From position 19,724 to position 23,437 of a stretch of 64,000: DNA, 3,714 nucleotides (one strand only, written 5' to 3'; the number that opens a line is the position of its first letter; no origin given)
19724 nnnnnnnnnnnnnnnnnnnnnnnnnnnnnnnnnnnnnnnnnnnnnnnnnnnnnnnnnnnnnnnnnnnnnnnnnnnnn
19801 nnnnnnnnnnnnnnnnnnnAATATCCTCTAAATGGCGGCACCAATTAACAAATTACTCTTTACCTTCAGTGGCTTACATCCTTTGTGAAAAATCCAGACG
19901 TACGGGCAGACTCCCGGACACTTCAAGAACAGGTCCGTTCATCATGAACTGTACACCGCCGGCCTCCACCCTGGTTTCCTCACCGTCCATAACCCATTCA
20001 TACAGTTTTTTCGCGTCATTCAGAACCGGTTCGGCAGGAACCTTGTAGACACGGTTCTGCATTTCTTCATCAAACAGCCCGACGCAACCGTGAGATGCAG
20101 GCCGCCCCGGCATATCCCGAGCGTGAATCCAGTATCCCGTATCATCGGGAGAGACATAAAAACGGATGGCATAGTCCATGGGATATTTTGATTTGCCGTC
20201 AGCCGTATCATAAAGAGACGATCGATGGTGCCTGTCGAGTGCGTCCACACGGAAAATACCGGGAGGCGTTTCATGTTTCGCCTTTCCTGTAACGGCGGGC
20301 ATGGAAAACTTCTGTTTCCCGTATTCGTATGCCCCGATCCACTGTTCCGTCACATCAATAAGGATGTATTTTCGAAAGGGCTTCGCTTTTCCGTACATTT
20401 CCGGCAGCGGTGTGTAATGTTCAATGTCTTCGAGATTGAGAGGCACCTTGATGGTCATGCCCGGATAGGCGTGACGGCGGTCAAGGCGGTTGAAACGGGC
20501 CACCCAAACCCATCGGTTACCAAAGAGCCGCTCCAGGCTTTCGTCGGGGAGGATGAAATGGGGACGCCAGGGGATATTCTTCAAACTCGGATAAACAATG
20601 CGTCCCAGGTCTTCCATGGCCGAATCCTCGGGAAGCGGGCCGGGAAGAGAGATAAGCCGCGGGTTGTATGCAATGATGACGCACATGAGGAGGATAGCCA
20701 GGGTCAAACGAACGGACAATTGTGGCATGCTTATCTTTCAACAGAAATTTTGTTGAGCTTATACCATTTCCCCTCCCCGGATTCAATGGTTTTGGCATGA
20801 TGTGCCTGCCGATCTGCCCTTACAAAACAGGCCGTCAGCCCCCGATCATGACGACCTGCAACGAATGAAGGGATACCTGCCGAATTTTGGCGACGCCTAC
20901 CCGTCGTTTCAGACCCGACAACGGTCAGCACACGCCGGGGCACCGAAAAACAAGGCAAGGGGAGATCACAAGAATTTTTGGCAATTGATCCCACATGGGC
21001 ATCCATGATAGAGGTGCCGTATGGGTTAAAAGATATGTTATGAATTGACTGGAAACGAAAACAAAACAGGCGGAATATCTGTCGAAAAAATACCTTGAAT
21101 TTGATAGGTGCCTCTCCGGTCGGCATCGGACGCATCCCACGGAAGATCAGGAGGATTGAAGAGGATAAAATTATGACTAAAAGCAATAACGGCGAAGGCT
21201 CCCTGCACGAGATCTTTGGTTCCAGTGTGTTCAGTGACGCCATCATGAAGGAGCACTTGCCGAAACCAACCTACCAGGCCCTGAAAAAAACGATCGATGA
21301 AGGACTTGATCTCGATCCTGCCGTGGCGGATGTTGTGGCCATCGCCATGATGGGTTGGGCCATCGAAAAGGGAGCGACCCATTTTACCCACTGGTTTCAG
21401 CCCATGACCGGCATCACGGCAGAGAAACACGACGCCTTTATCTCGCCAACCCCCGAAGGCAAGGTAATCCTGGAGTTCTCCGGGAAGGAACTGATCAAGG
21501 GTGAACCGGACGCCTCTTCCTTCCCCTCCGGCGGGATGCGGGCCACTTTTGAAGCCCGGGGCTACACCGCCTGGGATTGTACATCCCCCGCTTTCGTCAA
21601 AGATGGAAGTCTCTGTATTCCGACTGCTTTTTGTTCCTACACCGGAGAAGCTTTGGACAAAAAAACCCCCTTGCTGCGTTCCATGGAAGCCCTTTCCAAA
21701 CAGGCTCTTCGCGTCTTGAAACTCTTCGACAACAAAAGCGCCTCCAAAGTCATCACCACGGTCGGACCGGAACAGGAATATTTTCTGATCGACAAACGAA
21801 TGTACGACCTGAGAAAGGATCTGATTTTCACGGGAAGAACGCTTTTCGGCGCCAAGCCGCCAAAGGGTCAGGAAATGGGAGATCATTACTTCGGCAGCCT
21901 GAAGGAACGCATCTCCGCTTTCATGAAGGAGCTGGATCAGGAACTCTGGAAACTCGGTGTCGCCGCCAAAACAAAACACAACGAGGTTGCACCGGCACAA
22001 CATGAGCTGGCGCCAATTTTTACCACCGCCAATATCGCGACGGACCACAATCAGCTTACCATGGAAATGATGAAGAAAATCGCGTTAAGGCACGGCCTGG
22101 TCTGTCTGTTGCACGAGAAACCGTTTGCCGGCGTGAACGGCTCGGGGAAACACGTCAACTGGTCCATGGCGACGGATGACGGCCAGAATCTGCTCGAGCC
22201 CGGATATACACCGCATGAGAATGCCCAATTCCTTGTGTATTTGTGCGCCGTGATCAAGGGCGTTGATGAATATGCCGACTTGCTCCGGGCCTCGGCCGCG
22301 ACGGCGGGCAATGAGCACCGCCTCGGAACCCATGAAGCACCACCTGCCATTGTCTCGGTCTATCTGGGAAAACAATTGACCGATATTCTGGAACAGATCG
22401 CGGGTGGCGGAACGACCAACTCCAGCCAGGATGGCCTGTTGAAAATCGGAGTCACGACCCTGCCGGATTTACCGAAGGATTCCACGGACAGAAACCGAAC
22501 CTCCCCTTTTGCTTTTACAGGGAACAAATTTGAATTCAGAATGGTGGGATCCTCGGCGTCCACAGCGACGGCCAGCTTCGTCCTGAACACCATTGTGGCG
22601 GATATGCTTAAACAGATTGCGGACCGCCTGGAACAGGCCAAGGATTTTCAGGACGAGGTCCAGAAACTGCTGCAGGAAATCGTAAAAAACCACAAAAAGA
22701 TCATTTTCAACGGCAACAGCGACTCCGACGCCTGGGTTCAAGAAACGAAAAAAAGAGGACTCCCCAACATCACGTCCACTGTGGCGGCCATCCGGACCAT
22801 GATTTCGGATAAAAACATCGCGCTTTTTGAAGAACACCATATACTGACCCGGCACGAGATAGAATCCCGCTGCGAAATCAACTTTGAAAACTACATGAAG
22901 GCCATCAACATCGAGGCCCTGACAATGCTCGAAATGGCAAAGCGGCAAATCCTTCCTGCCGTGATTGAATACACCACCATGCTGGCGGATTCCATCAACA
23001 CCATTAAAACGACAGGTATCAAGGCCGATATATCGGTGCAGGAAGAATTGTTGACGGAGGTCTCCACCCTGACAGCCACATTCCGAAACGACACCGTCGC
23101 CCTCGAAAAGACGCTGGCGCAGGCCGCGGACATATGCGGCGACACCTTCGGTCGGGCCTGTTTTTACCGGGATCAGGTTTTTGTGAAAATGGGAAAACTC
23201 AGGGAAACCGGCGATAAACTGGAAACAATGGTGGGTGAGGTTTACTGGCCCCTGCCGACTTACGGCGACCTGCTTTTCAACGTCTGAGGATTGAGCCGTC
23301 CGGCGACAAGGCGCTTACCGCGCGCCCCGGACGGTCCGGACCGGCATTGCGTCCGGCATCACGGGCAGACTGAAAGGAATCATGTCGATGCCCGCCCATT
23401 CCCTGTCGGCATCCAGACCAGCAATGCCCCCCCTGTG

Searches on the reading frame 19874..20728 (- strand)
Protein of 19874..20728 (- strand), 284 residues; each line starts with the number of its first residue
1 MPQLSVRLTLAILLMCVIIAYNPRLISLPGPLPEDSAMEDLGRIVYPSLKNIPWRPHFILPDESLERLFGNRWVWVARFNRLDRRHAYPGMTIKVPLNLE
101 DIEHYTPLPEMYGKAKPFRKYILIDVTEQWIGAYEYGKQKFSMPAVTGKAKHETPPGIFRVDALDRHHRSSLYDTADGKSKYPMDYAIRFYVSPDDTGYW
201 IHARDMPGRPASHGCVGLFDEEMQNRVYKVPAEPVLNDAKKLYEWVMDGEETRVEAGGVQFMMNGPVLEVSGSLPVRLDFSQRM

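Call 60: search_protein_families(library=pfam, proteins=[window:19874-20728:-], max_evalue=0.00001)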
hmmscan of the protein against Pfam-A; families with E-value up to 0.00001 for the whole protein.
window:19874-20728:- (284 aa): 1 family
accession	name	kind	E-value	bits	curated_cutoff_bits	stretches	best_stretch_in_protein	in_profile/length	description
PF03734.19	YkuD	-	2.3e-21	77.4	23.4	1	120-250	2-142/146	L,D-transpeptidase catalytic domain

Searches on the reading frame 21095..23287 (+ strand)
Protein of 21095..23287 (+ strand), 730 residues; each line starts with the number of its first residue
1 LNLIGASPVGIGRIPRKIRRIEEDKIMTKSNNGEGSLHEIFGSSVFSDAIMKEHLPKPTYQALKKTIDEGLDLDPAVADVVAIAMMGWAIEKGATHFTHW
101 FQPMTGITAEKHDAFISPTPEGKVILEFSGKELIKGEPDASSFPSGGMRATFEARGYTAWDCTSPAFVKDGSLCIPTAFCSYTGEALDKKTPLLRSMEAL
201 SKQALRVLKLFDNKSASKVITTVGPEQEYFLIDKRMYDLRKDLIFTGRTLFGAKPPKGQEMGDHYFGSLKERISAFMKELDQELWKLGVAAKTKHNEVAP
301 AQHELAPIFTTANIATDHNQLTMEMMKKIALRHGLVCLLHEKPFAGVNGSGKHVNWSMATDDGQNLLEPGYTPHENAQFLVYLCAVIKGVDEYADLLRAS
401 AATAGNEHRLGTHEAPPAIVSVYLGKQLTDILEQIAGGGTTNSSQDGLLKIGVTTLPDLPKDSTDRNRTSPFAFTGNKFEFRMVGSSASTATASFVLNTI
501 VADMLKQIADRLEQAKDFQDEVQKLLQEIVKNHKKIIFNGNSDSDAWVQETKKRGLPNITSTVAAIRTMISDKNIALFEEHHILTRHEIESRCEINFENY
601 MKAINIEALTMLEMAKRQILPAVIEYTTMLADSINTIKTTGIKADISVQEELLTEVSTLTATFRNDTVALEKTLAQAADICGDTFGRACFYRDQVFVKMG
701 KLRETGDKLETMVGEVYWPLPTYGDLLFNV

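Call 60: search_protein_families(library=pfam, proteins=[window:21095-23287:+], max_evalue=0.00001)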
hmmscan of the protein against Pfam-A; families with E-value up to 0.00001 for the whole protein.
window:21095-23287:+ (730 aa): 3 families
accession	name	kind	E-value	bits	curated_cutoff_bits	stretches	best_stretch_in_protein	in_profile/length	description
PF12437.13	GSIII_N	-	2.8e-80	268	25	1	38-196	2-160/160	Glutamine synthetase type III N terminal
PF18318.6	Gln-synt_C-ter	-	2e-41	140.9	22.7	1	522-638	2-118/118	Glutamine synthetase C-terminal domain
PF00120.29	Gln-synt_C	-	5.5e-22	78.7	24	1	218-381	19-178/344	Glutamine synthetase, catalytic domain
